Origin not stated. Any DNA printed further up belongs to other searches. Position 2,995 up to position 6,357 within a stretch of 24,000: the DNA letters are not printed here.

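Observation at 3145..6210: Unassigned 1021-aa DExH helicase with nuclease-like tail, apparently co-transcribed with the Hachiman-like pair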

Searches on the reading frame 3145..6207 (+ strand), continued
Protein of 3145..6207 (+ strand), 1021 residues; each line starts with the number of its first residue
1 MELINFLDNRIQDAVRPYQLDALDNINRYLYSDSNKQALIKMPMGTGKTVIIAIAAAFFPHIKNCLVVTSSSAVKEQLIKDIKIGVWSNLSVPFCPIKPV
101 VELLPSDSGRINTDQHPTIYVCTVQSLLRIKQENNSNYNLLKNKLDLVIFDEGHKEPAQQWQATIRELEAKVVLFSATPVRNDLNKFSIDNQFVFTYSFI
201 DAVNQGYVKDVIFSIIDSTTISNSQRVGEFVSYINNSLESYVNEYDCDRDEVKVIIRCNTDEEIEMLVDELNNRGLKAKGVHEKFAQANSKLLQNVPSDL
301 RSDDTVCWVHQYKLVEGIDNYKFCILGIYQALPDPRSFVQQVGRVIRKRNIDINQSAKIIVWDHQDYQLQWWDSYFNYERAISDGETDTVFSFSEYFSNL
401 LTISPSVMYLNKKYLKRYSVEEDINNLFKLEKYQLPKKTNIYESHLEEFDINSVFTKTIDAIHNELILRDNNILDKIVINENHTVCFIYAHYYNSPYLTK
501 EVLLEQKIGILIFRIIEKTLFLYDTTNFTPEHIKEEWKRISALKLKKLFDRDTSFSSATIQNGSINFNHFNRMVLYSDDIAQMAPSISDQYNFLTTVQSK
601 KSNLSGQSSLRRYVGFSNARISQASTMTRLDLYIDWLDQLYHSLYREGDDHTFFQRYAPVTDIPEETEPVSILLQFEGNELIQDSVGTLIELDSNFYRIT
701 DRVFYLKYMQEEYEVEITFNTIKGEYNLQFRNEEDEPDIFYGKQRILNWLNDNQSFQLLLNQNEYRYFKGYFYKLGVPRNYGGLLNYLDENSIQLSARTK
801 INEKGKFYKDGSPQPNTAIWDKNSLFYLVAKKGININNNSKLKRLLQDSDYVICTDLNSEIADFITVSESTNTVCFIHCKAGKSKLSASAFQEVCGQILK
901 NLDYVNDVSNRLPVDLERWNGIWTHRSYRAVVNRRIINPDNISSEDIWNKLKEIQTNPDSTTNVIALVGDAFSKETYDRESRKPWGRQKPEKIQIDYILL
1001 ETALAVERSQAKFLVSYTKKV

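Call 69: search_protein_families(library=padloc, proteins=[L005:11602-14661:+, L001:4046-7747:+, L013:12065-16594:+, L009:6495-7967:+, L011:6470-7921:+, L015:5382-7343:+, L027:10497-13940:+, L036:7698-9953:+, L048:3012-5444:+, L051:1-672:+], max_evalue=0.00001)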
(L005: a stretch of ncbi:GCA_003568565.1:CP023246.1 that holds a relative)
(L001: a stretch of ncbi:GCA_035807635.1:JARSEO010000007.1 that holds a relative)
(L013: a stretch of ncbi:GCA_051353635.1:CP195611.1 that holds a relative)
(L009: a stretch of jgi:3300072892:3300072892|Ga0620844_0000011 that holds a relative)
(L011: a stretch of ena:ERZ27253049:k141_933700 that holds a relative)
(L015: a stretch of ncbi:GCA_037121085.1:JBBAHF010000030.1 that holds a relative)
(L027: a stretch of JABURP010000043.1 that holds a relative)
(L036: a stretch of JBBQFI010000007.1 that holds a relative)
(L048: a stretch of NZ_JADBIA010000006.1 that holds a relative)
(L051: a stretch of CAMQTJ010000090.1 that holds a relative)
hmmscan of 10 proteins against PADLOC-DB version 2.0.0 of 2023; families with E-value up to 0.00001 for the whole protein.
L005:11602-14661:+ (1020 aa): 8 families
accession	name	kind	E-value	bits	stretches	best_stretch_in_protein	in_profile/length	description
PDLC02707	PbeA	-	3.4e-14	50.4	1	53-268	241-455/672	PbeA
PDLC02704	PbeA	-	1.8e-11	41.3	1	75-304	262-506/682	PbeA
PDLC03658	mREase_IV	-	1.1e-10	37.9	1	198-397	336-549/953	Type IV methyl-directed restriction enzyme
PDLC03659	mREase_IV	-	7.9e-10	35.2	0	194-244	331-382/945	Type IV methyl-directed restriction enzyme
PDLC01439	typeIV_DinG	-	1.1e-07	28.9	0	279-367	390-471/575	CAS-IV-A; associated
PDLC02864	DpdF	-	8.3e-06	22.8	0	171-392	111-327/610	DpdF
PDLC01770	Cas3g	-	8.4e-06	22.5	0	301-403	255-349/733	-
PDLC02870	DpdF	-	9.5e-06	22.4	0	301-393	230-320/534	DpdF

L001:4046-7747:+ (1234 aa): 0 families

L013:12065-16594:+ (1510 aa): 6 families
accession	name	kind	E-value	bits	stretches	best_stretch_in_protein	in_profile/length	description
PDLC02164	Avs2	-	0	1709.4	1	2-1507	2-1498/1504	-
PDLC02161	Avs2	-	6.7e-275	913.6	1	4-1502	1-1482/1499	-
PDLC02162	Avs2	-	1.9e-265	882.4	2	3-1007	2-987/1379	-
PDLC02166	Avs2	-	6.7e-244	810.6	1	2-1492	3-1468/1498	-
PDLC02165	Avs2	-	4.6e-238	791.4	1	176-1505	35-1373/1375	-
PDLC02163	Avs2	-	1e-224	747.2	1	173-1506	229-1575/1576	-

L009:6495-7967:+ (491 aa): 0 families

L011:6470-7921:+ (484 aa): 0 families

L015:5382-7343:+ (654 aa): 0 families

L027:10497-13940:+ (1148 aa): 12 families
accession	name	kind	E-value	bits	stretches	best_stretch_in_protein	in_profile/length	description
PDLC03047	REase_I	-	8.2e-170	564.9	1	3-1140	9-1101/1107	Type I restriction enzyme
PDLC03049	REase_I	-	2.8e-41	139.4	1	264-783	59-555/807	Type I restriction enzyme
PDLC03042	REase_I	-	9.1e-40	133.9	2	365-765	442-845/1170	Type I restriction enzyme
PDLC04472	PDC-M16A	-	1.3e-21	74.7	1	2-213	4-204/930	-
PDLC02707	PbeA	-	6.4e-21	72.6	1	354-748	239-620/672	PbeA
PDLC03658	mREase_IV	-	7.7e-18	61.6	1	394-586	241-424/953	Type IV methyl-directed restriction enzyme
PDLC03659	mREase_IV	-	1.6e-15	54.1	1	378-538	224-379/945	Type IV methyl-directed restriction enzyme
PDLC03048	REase_I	-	3.2e-14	50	1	366-532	239-410/976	Type I restriction enzyme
PDLC02703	PbeA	-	2.2e-07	27.9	1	395-748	261-602/626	PbeA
PDLC03045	REase_I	-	3.5e-07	26.6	1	364-532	254-425/995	Type I restriction enzyme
PDLC02704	PbeA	-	8.9e-07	25.8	1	353-588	241-478/682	PbeA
PDLC03651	REase_III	-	4.1e-06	23.1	1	368-444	38-117/873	Type III restriction enzyme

L036:7698-9953:+ (752 aa): 1 family
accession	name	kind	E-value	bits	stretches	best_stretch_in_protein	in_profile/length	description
PDLC05014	PDC-S41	-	2e-11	41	1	649-740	552-628/657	-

L048:3012-5444:+ (811 aa): 10 families
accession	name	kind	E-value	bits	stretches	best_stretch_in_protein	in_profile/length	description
PDLC03863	LmuB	-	2.2e-97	325.2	1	130-783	1-587/610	-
PDLC03859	LmuB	-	1.1e-19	69.1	1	151-785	18-591/611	-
PDLC00262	LmuB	-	1.1e-16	58.8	0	277-368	105-195/588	AAA ATPase domain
PDLC00259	LmuB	-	1.8e-16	58.1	0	276-403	104-228/588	AAA ATPase domain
PDLC03864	LmuB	-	1.9e-16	57.8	1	412-778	272-635/657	-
PDLC03860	LmuB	-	5.3e-14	49.7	1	152-185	22-55/565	-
PDLC00263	LmuB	-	5.5e-11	40.7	0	133-184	2-53/204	AAA ATPase domain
PDLC00249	LmuB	-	1e-06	25.7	0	709-778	454-523/565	AAA ATPase domain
PDLC03862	LmuB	-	1e-06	25.4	0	447-746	265-567/643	-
PDLC00250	LmuB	-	4.2e-06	23.7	0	154-183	25-54/582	AAA ATPase domain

L051:1-672:+ (224 aa): 0 families

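Call 74: find_encoding_contigs(protein=P0001, flank=10000, max_places=2)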
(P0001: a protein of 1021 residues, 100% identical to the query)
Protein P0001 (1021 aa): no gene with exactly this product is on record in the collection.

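Call 80: search_protein_families(library=padloc, proteins=[L014:4559-5497:+], max_evalue=0.01)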
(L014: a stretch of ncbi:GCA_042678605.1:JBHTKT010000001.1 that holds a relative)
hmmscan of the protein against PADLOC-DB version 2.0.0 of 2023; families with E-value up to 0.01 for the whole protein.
L014:4559-5497:+ (313 aa): 20 families
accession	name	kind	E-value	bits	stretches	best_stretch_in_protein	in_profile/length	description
PDLC00150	HamA1|HamA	-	2.4e-131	435.8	1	3-308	3-309/310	DUF1837 domain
PDLC00166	HamA1|HamA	-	1.8e-64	216.1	1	11-308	13-281/282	DUF1837 domain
PDLC00195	HamA2|HamA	-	1.8e-60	202.8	2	103-307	79-281/283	DUF1837 domain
PDLC00170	HamA1|HamA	-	7e-55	184.3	2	102-307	76-278/279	DUF1837 domain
PDLC00171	HamA1|HamA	-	5.8e-39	132.1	1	104-304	85-279/286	DUF1837 domain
PDLC00158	HamA1|HamA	-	2.1e-23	81.3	1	103-303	90-301/307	DUF1837 domain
PDLC00196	HamA2|HamA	-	9.2e-22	75.9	1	18-298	39-306/315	DUF1837 domain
PDLC00173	HamA1|HamA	-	1.2e-21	75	1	111-300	344-532/539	DUF1837 domain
PDLC00168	HamA1|HamA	-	6.8e-21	73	1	19-295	40-302/312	DUF1837 domain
PDLC00167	HamA1|HamA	-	1.8e-19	68.3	1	101-294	89-282/298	DUF1837 domain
PDLC00198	HamA2|HamA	-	2.1e-19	67.7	1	111-298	351-533/542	DUF1837 domain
PDLC00169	HamA1|HamA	-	2.4e-19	67.2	1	108-303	293-481/483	DUF1837 domain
PDLC00152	HamA1|HamA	-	5.3e-18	63.4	1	107-299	100-291/299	DUF1837 domain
PDLC00165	HamA1|HamA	-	2.6e-17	61.1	1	106-302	104-302/308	DUF1837 domain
PDLC00163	HamA1|HamA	-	9e-16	56.2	1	16-299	37-307/314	DUF1837 domain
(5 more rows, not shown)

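Call 92: search_dna_similar(query=window:3145-6207:+, collection=plasmids, mode=protein, max_rows=15, max_evalue=1e-10)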
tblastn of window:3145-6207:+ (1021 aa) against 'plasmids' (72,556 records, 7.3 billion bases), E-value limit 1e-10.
Records with a match: 33; places in all: 34; records where one place covers at least 80% of the query: 23.
Best place of each record, by identity: <60% 33.
By first word of the organism name: Bacillus 8; Escherichia 5; Xanthomonas 3; Sinorhizobium 2; Sulfitobacter 2; Rhizobium 2; Klebsiella 2; Mycobacterium 1; Bradyrhizobium 1; Citrobacter 1; and 6 more.
By predicted mobility (MOB-suite, as given by PLSDB): conjugative 17; non-mobilizable 13; mobilizable 3.
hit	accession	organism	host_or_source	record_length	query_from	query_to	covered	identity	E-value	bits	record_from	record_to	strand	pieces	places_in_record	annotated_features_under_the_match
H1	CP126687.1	Bacillus bombysepticus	Microtermes sp. colony Mi106,bacterial ...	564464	1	1018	100%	59.1%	0e+0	1244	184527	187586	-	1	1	DEAD/DEAH box helicase family protein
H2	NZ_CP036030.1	Bacillus mycoides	cell culture,soil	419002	13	1020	99%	37.0%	0e+0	607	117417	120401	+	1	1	DEAD/DEAH box helicase family protein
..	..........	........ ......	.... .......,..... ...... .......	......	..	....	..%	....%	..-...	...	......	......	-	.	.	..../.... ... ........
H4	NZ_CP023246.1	Bacillus cereus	bacteria,pure culture,air in Laboratory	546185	15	1021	99%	37.0%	2e-178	585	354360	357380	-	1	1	DEAD/DEAH box helicase family protein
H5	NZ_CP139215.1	Bacillus cereus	environmental samples,soil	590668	13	1020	99%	35.4%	3e-174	573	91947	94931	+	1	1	DEAD/DEAH box helicase family protein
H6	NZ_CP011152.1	Bacillus cereus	cell culture,soil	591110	13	1020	99%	35.4%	3e-174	573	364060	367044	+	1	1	DEAD/DEAH box helicase family protein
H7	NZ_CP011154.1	Bacillus cereus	cell culture,soil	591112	13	1020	99%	35.4%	3e-174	573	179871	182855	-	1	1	DEAD/DEAH box helicase family protein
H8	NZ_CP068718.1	Bacillus cereus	single cell,oral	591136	13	1020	99%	35.4%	3e-174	573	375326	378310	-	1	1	DEAD/DEAH box helicase family protein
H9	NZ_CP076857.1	Mycobacterium avium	Homo sapiens,sputum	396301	9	1005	98%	25.0%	1e-77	287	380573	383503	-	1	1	DEAD/DEAH box helicase family protein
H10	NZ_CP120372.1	Sinorhizobium numidicum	Argyrolobium uniflorum,Cell culture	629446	9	1002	97%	25.1%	3e-66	252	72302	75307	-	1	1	DEAD/DEAH box helicase family protein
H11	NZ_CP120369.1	Sinorhizobium numidicum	Argyrolobium uniflorum,Cell culture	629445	9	1002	97%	25.1%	3e-66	252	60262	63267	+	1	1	DEAD/DEAH box helicase family protein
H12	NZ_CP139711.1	Sulfitobacter sp. OXR-159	Bacterial Culture,hydrothermal vent ...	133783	18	1016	98%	24.5%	6e-56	220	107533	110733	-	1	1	DEAD/DEAH box helicase family protein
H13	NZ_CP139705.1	Sulfitobacter pontiacus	Bacterial Culture,hydrothermal vent ...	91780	18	1016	98%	24.3%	4e-55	218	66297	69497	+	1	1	DEAD/DEAH box helicase family protein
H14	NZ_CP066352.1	Bradyrhizobium japonicum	Glycine max,DNA isolated from pure ...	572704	18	980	94%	23.7%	4e-65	249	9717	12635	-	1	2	DEAD/DEAH box helicase family protein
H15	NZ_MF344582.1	Citrobacter freundii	Homo sapiens,Urine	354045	3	1016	99%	22.1%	1e-34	152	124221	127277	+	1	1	DEAD/DEAH box helicase family protein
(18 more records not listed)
